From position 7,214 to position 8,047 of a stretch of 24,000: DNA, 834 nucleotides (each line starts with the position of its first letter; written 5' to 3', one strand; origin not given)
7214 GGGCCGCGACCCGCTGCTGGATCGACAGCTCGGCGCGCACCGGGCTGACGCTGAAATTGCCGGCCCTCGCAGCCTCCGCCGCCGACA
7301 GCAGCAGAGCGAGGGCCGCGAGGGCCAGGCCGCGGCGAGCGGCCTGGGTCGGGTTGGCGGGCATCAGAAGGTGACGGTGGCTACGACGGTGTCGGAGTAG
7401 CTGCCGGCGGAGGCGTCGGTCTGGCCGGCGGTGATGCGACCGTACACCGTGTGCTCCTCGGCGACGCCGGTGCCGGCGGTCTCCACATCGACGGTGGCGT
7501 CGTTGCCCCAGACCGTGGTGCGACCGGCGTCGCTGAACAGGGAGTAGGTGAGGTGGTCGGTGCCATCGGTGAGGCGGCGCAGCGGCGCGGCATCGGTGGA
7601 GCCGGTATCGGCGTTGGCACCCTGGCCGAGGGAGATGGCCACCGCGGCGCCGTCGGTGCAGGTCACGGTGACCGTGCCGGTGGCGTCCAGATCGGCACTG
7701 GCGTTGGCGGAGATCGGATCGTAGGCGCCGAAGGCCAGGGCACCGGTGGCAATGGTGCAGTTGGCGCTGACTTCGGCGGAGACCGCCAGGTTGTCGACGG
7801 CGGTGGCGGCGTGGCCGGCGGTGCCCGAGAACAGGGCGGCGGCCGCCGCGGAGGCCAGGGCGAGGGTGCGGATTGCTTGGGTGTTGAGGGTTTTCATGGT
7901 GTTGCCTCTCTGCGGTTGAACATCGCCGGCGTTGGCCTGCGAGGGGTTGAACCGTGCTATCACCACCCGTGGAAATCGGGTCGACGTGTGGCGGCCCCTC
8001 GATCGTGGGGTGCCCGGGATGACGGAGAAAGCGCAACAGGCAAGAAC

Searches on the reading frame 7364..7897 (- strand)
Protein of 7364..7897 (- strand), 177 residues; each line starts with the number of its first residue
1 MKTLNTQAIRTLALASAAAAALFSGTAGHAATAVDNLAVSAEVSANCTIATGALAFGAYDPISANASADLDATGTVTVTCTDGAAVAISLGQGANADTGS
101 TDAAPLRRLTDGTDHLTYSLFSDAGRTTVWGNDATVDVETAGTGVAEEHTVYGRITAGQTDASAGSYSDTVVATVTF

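Call 9: search_protein_families(library=pfam, proteins=[window:7364-7897:-])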
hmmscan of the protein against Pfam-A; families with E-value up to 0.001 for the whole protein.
window:7364-7897:- (177 aa): 1 family
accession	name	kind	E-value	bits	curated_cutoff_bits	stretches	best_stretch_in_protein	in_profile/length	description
PF05229.21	SCPU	-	1e-32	113.8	22.4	1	35-174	3-138/138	Spore Coat Protein U domain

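Call 17: find_homologous_proteins(query=window:7364-7897:-)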
Query window:7364-7897:- (177 aa): 1838 proteins with E <= 0.001 among 3985 candidates; the best 120 are listed.
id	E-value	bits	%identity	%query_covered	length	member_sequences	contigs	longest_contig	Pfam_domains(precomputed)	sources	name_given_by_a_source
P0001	2.4e-96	338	98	100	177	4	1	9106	PF05229.22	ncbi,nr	ncbi:MAG TPA: spore coat U domain-containing protein [Porticoccaceae bacterium]|nr:spore coat U doma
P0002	3.5e-62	227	69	100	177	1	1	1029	PF05229.22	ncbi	-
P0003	1.6e-59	218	71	84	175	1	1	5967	PF05229.22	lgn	-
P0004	4.6e-59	217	66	100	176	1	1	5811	PF05229.22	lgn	-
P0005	7.3e-59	216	68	100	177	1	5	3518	PF05229.22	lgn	-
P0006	9.3e-59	216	67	100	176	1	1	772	PF05229.22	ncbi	-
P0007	2.3e-58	215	68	100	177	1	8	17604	PF05229.22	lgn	-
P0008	1.5e-57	212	64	100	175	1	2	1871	PF05229.22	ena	-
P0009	3.4e-57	211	65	100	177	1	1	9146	PF05229.22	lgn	-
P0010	4.7e-57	210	67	100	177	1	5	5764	PF05229.22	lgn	-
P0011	1.0e-56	209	67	100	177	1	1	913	PF05229.22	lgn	-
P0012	1.6e-56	209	70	85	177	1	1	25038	PF05229.22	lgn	-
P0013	2.4e-56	208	66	100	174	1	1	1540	PF05229.22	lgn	-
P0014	5.2e-56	207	74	81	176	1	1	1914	PF05229.22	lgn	-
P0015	3.5e-55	204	72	80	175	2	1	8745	PF05229.22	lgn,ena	-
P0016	4.7e-55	204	64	98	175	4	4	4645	PF05229.22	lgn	-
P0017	5.0e-55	204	67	98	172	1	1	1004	PF05229.22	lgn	-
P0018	9.8e-55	203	63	96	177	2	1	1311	PF05229.22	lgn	-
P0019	7.2e-54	200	63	100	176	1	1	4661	PF05229.22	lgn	-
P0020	7.3e-54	200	64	89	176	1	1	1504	PF05229.22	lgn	-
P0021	1.1e-53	199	64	99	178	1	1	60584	PF05229.22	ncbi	ncbi:MAG: Csu type fimbrial protein [Gammaproteobacteria bacterium]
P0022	1.8e-53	199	64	100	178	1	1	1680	PF05229.22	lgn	-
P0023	3.1e-53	198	62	98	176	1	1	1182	PF05229.22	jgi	jgi:spore coat protein U-like protein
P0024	3.1e-53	198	66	98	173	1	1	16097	PF05229.22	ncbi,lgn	-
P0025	3.6e-53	198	70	80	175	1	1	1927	PF05229.22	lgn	-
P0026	4.1e-53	198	64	96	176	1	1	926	PF05229.22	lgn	-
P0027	4.1e-53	198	64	100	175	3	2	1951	PF05229.22,PF00419.27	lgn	-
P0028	4.3e-53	198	60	95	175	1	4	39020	PF05229.22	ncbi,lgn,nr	ncbi:MAG: hypothetical protein B0A82_23945 [Alkalinema sp. CACIAM 70d]|nr:MAG: hypothetical protein 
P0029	4.9e-53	197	65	100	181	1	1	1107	PF05229.22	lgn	-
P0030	8.0e-53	197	68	84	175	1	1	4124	PF05229.22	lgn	-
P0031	1.1e-52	196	64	93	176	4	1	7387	PF05229.22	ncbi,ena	-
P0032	2.9e-52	195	59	99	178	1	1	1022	PF05229.22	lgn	-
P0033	5.9e-52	194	67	84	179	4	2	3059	PF05229.22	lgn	-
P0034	7.8e-52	194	63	99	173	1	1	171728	PF05229.22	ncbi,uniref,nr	ncbi:spore coat U domain-containing protein [Halomonas kalidii]|uniref:Spore coat U domain-containin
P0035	1.1e-51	193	61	97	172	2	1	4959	PF05229.22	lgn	-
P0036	1.6e-51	193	66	86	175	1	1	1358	PF05229.22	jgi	jgi:spore coat protein U-like protein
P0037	1.6e-51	193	61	98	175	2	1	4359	PF05229.22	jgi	jgi:spore coat protein U-like protein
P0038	1.8e-51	192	66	84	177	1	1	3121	PF05229.22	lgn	-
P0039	2.4e-51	192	64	95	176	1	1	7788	PF05229.22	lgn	-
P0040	5.6e-51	191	60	99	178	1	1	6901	PF05229.22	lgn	-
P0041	5.7e-51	191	67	81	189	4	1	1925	PF05229.22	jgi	jgi:spore coat protein U-like protein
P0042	5.8e-51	191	60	95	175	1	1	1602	PF05229.22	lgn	-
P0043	6.1e-51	191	66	81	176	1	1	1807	PF05229.22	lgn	-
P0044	1.2e-50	190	59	98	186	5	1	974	PF05229.22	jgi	jgi:spore coat protein U-like protein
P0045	1.8e-50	189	61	95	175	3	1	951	PF05229.22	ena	-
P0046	1.9e-50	189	66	80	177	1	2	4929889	PF05229.22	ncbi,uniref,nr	ncbi:Csu type fimbrial protein [Azotobacter salinestris]|uniref:Csu type fimbrial protein n=1 Tax=Az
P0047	2.1e-50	189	60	100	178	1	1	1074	PF05229.22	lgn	-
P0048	2.7e-50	189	59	100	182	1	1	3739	PF05229.22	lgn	-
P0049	3.1e-50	188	61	100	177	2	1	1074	PF05229.22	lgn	-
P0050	3.1e-50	188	65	89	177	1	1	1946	PF05229.22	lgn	-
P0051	3.4e-50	188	66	84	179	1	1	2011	PF05229.22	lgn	-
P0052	3.5e-50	188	59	97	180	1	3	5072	PF05229.22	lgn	-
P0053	3.6e-50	188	61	100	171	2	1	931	PF05229.22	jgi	jgi:spore coat protein U-like protein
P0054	3.6e-50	188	58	95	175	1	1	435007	PF05229.22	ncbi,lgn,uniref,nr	ncbi:spore coat U domain-containing protein [Alkalinema sp. FACHB-956]|uniref:Csu type fimbrial prot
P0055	4.6e-50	188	67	80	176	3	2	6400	PF05229.22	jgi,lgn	jgi:spore coat protein U-like protein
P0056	5.4e-50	188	63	98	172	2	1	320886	PF05229.22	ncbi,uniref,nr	ncbi:spore coat U domain-containing protein [Halomonas sp. M4R5S39]|uniref:Csu type fimbrial protein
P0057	5.5e-50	187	60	100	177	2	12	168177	PF05229.22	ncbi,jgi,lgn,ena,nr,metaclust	ncbi:MAG: hypothetical protein VR73_08235 [Gammaproteobacteria bacterium BRH_c0]|nr:MAG: hypothetica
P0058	5.8e-50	187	58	100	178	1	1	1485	PF05229.22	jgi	jgi:spore coat protein U-like protein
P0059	6.6e-50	187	59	97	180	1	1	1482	PF05229.22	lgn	-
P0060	8.0e-50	187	62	95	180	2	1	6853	PF05229.22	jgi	jgi:spore coat protein U-like protein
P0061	8.2e-50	187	63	87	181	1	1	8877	PF05229.22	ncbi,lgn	-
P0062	8.8e-50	187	61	91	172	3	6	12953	PF05229.22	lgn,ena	-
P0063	1.1e-49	187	60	100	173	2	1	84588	PF05229.22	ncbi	ncbi:MAG: Csu type fimbrial protein [Pseudomarimonas sp.]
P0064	1.3e-49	186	57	98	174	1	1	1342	PF05229.22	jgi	jgi:spore coat protein U-like protein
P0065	1.8e-49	186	63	89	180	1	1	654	PF05229.22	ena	-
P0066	2.8e-49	185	59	98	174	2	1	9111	PF05229.22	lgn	-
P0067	2.8e-49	185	58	100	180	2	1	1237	PF05229.22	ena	-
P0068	2.9e-49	185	60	96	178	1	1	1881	PF05229.22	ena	-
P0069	3.1e-49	185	69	76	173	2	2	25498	PF05229.22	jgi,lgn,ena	-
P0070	3.5e-49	185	62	95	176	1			PF05229.22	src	-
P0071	4.2e-49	185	61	88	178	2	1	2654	PF05229.22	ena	-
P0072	4.7e-49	184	60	98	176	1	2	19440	PF05229.22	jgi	jgi:spore coat protein U domain-containing protein, fimbrial subunit CupE1/2/3/6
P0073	5.1e-49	184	63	94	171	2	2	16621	PF05229.22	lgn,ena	-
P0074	5.6e-49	184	66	84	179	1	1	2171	PF05229.22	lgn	-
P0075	6.1e-49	184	67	80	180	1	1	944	PF05229.22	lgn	-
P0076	6.2e-49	184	60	95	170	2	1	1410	PF05229.22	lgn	-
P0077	6.6e-49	184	64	88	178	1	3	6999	PF05229.22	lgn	-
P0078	6.8e-49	184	67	80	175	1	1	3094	PF05229.22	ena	-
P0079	7.5e-49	184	58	99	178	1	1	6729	PF05229.22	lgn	-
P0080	9.3e-49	184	63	93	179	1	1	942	PF05229.22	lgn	-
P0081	1.1e-48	183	66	89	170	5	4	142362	PF05229.22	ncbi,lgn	-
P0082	1.1e-48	183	60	100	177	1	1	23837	PF05229.22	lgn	-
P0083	1.1e-48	183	59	95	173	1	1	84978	PF05229.22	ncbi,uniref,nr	ncbi:spore coat protein U domain-containing protein [Sphaerospermopsis aphanizomenoides BCCUSP55]|un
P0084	1.1e-48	183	58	97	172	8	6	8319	PF05229.22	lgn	-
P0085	1.2e-48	183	61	97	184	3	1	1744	PF05229.22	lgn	-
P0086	1.3e-48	183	57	96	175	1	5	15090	PF05229.22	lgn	-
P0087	1.3e-48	183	64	93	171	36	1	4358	PF05229.22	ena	-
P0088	1.3e-48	183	64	88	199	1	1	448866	PF05229.22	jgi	jgi:spore coat protein U-like protein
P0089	1.4e-48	183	67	80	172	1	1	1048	PF05229.22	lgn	-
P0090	1.7e-48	183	63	80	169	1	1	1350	PF05229.22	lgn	-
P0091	1.9e-48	183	58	99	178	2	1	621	PF05229.22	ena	-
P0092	1.9e-48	183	65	80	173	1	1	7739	PF05229.22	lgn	-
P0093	2.6e-48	182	66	80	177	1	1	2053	PF05229.22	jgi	jgi:spore coat protein U-like protein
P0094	2.7e-48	182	57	100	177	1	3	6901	PF05229.22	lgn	-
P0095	3.2e-48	182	62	95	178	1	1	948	PF05229.22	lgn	-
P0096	3.2e-48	182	58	98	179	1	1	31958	PF05229.22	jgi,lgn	-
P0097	3.5e-48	182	66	80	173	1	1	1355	PF05229.22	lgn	-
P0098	3.7e-48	182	66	84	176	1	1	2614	PF05229.22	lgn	-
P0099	4.2e-48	181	64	84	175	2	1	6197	PF05229.22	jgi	jgi:spore coat protein U-like protein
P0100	5.2e-48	181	60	98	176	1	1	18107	PF05229.22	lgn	-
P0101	6.8e-48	181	62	98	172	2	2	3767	PF05229.22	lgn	-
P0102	7.6e-48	181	59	97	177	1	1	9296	PF05229.22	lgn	-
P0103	8.2e-48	180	58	100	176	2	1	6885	PF05229.22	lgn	-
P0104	9.1e-48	180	58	99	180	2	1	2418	PF05229.22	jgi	jgi:spore coat protein U-like protein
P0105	9.1e-48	180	59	97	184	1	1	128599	PF05229.22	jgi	jgi:spore coat protein U-like protein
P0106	1.1e-47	180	64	82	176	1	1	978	PF05229.22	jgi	jgi:spore coat protein U-like protein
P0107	1.1e-47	180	66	87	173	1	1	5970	PF05229.22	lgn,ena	-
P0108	1.2e-47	180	56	98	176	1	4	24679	PF05229.22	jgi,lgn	jgi:spore coat protein U-like protein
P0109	1.5e-47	180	66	80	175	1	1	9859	PF05229.22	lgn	-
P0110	1.5e-47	180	63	84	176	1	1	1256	PF05229.22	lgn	-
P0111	1.6e-47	180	61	88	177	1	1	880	PF05229.22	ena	-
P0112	1.6e-47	179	66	84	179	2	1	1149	PF05229.22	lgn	-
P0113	1.8e-47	179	65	84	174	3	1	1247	PF05229.22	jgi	jgi:spore coat protein U-like protein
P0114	2.1e-47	179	58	100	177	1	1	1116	PF05229.22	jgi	jgi:spore coat protein U-like protein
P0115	2.2e-47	179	56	95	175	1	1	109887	PF05229.22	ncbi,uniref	ncbi:spore coat U domain-containing protein [Alkalinema pantanalense CENA528]|uniref:Csu type fimbri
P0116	2.4e-47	179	59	95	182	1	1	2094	PF05229.22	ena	-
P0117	3.1e-47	179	64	80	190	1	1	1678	PF05229.22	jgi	jgi:spore coat protein U-like protein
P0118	3.1e-47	179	64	80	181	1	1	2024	PF05229.22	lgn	-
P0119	3.3e-47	178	63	84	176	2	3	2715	PF05229.22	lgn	-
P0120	3.3e-47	178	54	100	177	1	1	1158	PF05229.22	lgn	-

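Call 19: find_related_loci(query=A1, collection=genome_contigs, flank=4000)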
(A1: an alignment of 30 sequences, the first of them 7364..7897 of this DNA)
Query A1 (177 aa) in genome_contigs; peptide patterns used: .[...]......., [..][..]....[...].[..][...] (x = any residue, [..] = any of these).
233 stretches matched a pattern; 193 encode a relative of the query (tblastn E <= 1e-3); the best 80 are kept; 80 distinct loci.
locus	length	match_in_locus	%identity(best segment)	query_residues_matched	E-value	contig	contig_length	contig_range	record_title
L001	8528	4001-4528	59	3-177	4e-60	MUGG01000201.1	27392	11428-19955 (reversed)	MAG: Alkalinema sp. CACIAM 70d contig00072, whole genome shotgun sequence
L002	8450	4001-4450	62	13-169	5e-55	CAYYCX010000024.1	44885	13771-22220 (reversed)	MAG TPA_asm: uncultured Wenzhouxiangellaceae bacterium isolate SRP329715_co2_60 genome assembly, contig: NODE_1710_lengt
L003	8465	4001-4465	66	23-177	2e-55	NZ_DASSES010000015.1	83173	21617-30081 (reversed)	MAG: Frateuria sp. isolate SMAG_U984 k141_1659931, whole genome shotgun sequence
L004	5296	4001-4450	62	13-169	1e-54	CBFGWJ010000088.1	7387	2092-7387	MAG TPA_asm: uncultured Gammaproteobacteria bacterium isolate SRR17295757_binner123_Refined_106 genome assembly, contig:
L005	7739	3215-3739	58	9-177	1e-54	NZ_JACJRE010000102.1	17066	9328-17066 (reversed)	Tolypothrix sp. FACHB-123 contig102, whole genome shotgun sequence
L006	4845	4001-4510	56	4-177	4e-54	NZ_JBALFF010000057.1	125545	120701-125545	MAG: Nostoc sp. isolate P9639 bin 5 NODE_16_length_125545_cov_73.473304, whole genome shotgun sequence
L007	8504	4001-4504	57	7-177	7e-53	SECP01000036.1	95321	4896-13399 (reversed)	MAG: Myxococcales bacterium isolate PMG_095 scaffold_334, whole genome shotgun sequence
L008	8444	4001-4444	62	30-177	5e-53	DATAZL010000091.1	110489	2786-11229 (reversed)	MAG TPA_asm: Polyangiaceae bacterium isolate SMAG_U5704 k141_1574602, whole genome shotgun sequence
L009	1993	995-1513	58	7-177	8e-54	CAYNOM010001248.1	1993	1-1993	MAG TPA_asm: uncultured Polyangiales bacterium isolate SRP319275_co6_81 genome assembly, contig: NODE_54510_length_1993_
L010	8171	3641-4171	60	1-177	4e-53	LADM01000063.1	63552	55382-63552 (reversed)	MAG: Gammaproteobacteria bacterium BRH_c0 BRHa_1006399, whole genome shotgun sequence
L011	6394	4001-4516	53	7-177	5e-52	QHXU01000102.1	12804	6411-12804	MAG: Acidobacteria bacterium isolate gp3 AA111 14_1009_16_30cm_scaffold_10835_curated, whole genome shotgun sequence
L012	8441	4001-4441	60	30-177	8e-52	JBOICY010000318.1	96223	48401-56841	MAG: Methylococcales bacterium isolate H1-B1_metabat2.bin.32 k127_338082, whole genome shotgun sequence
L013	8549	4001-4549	53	4-177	3e-51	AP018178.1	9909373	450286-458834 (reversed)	Calothrix sp. NIES-2100 DNA, nearly complete genome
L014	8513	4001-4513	53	6-177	3e-51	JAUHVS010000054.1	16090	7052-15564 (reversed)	MAG: bacterium isolate 1_bin.25 NODE_1830_length_16090_cov_0.948130, whole genome shotgun sequence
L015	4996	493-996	53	7-177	6e-51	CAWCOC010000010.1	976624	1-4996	MAG: Terriglobia bacterium isolate MFD04944.bin.1.270 genome assembly, contig: contig_53269, whole genome shotgun sequen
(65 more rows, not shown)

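Call 22: find_encoding_contigs(protein=P0007, flank=3000, max_places=8)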
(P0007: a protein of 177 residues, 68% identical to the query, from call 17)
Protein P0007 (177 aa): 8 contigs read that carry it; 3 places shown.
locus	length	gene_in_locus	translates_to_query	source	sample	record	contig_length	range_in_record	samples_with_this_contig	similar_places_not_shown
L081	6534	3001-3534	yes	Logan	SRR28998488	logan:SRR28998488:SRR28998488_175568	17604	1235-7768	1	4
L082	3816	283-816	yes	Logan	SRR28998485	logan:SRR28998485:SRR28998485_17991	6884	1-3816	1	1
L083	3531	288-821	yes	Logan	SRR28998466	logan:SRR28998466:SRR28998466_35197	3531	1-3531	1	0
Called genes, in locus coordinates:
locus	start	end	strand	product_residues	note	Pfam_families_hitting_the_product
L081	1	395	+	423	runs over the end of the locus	PF13356:Arm-DNA-bind_3, PF22022:Phage_int_M, PF00589:Phage_integrase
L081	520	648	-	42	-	-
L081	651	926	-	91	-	-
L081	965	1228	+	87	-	-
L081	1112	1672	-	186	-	-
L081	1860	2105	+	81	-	-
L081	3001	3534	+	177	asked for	PF05229:SCPU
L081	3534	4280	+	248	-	PF00345:PapD_N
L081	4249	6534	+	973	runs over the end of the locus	PF00577:Usher, PF13953:PapC_C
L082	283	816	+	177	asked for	PF05229:SCPU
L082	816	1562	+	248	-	PF00345:PapD_N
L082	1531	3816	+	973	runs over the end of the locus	PF00577:Usher, PF13953:PapC_C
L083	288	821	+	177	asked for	PF05229:SCPU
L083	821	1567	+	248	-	PF00345:PapD_N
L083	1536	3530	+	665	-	?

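Call 24: find_related_loci(query=A1, collection=metagenome_contigs, flank=2500)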
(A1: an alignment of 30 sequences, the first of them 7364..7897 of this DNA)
Query A1 (177 aa) in metagenome_contigs; peptide patterns used: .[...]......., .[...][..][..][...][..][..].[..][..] (x = any residue, [..] = any of these).
600 stretches matched a pattern (row limit reached: there are more); 504 encode a relative of the query (tblastn E <= 1e-3); the best 80 are kept; 80 distinct loci.
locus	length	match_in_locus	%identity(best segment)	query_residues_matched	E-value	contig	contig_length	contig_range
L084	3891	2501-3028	90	1-177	3e-91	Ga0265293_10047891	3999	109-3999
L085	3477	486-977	65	14-177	2e-59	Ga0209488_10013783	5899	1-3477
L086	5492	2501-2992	64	14-177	5e-59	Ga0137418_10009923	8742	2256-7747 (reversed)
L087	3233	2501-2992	64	14-177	4e-59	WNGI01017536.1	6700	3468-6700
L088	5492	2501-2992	64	14-177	5e-59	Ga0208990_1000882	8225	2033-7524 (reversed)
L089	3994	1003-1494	64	14-177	5e-59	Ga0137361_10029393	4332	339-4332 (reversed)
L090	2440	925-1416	64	14-177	2e-59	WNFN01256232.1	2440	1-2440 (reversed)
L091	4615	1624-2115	63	14-177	2e-57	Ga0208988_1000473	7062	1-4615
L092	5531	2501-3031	58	4-177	4e-55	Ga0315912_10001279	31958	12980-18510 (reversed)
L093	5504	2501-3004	59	10-177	2e-54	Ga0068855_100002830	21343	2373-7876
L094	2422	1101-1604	60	10-177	2e-54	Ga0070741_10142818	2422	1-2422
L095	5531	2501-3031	60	1-177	2e-53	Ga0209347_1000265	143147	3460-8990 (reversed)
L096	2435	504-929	64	36-177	1e-53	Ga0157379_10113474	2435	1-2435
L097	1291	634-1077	64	30-177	2e-54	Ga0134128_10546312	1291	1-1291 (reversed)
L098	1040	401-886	56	14-177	6e-55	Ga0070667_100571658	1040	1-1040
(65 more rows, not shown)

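Call 27: find_encoding_contigs(protein=P0003, flank=1500, max_places=2)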
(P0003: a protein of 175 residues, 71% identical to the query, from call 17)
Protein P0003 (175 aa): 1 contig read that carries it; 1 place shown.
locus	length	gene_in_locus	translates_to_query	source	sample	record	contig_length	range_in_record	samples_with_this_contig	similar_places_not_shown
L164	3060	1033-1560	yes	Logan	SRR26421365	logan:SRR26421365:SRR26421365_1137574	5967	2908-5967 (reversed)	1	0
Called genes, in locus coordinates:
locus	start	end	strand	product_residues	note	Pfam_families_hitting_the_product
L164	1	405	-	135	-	?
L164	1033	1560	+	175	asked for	PF05229:SCPU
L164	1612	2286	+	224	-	PF00345:PapD_N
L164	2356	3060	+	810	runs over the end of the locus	PF00577:Usher, PF13953:PapC_C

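Call 28: find_encoding_contigs(protein=P0004, flank=1500, max_places=2)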
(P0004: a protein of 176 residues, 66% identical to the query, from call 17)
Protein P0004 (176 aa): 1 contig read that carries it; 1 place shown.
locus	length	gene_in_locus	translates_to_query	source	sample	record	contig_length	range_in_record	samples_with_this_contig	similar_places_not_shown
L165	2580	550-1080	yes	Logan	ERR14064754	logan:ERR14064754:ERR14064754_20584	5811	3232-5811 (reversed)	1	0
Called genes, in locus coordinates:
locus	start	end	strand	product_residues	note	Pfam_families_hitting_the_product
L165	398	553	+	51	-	-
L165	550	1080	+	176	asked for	PF05229:SCPU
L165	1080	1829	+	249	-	PF00345:PapD_N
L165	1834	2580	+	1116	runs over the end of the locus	PF00577:Usher, PF13953:PapC_C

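Call 29: find_encoding_contigs(protein=P0009, flank=1500, max_places=2)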
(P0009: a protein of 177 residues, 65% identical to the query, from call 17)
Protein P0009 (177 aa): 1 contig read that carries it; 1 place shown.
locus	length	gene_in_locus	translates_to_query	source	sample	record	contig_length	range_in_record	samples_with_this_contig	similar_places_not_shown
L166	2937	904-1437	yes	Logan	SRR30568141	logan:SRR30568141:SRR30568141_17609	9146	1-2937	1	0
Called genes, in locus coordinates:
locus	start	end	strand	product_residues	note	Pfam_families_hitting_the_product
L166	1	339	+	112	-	?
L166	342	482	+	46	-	-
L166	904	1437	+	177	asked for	PF05229:SCPU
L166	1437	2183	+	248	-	PF00345:PapD_N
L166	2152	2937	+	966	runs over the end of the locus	PF00577:Usher, PF13953:PapC_C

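Call 30: find_encoding_contigs(protein=P0012, flank=1500, max_places=2)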
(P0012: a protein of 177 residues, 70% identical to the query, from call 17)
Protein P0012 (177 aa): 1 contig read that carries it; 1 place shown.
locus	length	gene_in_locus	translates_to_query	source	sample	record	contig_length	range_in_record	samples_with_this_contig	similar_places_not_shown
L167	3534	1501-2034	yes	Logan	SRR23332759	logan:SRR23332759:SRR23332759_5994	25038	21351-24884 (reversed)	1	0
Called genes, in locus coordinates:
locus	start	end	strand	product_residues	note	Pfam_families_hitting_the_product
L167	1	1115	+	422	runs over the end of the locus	?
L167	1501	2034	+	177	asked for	PF05229:SCPU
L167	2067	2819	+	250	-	PF00345:PapD_N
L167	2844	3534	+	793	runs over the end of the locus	PF00577:Usher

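Call 57: find_encoding_contigs(protein=P0005, flank=1200, max_places=2)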
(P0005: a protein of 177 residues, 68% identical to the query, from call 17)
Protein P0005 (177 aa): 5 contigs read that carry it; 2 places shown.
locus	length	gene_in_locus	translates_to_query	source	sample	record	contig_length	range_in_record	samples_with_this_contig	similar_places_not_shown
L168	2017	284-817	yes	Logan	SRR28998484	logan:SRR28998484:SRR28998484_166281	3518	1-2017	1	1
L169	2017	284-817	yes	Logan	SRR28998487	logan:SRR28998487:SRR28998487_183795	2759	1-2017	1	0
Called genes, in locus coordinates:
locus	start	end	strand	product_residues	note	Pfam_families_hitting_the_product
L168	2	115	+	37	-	?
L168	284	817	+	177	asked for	PF05229:SCPU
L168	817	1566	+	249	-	PF00345:PapD_N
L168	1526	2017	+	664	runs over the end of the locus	?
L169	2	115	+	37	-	?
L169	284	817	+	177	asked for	PF05229:SCPU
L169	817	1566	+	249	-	PF00345:PapD_N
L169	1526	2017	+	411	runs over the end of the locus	?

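Call 58: find_encoding_contigs(protein=P0010, flank=1200, max_places=2)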
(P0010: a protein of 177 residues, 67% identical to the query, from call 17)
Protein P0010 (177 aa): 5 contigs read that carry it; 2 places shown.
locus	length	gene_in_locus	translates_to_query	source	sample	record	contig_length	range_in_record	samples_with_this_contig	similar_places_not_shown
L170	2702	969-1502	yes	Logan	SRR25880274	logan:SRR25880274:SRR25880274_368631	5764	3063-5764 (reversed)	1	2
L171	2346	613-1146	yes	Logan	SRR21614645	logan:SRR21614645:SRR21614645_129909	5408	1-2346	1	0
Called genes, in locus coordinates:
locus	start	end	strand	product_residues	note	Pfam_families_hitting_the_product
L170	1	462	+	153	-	?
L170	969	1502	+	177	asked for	PF05229:SCPU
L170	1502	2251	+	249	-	PF00345:PapD_N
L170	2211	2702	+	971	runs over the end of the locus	PF00577:Usher, PF13953:PapC_C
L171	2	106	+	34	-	?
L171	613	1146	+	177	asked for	PF05229:SCPU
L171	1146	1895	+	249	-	PF00345:PapD_N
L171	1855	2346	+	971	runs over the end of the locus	PF00577:Usher, PF13953:PapC_C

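Call 59: find_encoding_contigs(protein=P0016, flank=1200, max_places=2)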
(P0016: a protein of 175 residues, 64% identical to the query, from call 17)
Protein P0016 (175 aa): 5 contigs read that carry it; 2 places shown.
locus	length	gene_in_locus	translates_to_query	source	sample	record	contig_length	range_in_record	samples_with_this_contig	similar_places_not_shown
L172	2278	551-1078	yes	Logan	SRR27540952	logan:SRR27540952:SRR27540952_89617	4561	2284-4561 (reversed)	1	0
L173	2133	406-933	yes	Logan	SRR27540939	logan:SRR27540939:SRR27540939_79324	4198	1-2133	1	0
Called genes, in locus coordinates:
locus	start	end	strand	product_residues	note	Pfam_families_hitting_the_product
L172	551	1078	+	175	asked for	PF05229:SCPU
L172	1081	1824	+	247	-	PF00345:PapD_N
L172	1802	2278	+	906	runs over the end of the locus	PF00577:Usher, PF13953:PapC_C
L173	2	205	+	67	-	?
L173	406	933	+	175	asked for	PF05229:SCPU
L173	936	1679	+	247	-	PF00345:PapD_N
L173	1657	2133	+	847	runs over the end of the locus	?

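Call 60: find_encoding_contigs(protein=P0019, flank=1200, max_places=2)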
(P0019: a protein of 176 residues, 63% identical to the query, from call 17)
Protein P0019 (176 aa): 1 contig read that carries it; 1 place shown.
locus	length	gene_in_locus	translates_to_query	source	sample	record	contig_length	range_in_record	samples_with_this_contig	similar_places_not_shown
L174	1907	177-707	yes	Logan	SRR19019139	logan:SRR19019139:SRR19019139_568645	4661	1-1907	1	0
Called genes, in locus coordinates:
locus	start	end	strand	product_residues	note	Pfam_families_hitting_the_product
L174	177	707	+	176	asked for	PF05229:SCPU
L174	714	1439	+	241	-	PF00345:PapD_N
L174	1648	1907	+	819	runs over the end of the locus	PF00577:Usher, PF13953:PapC_C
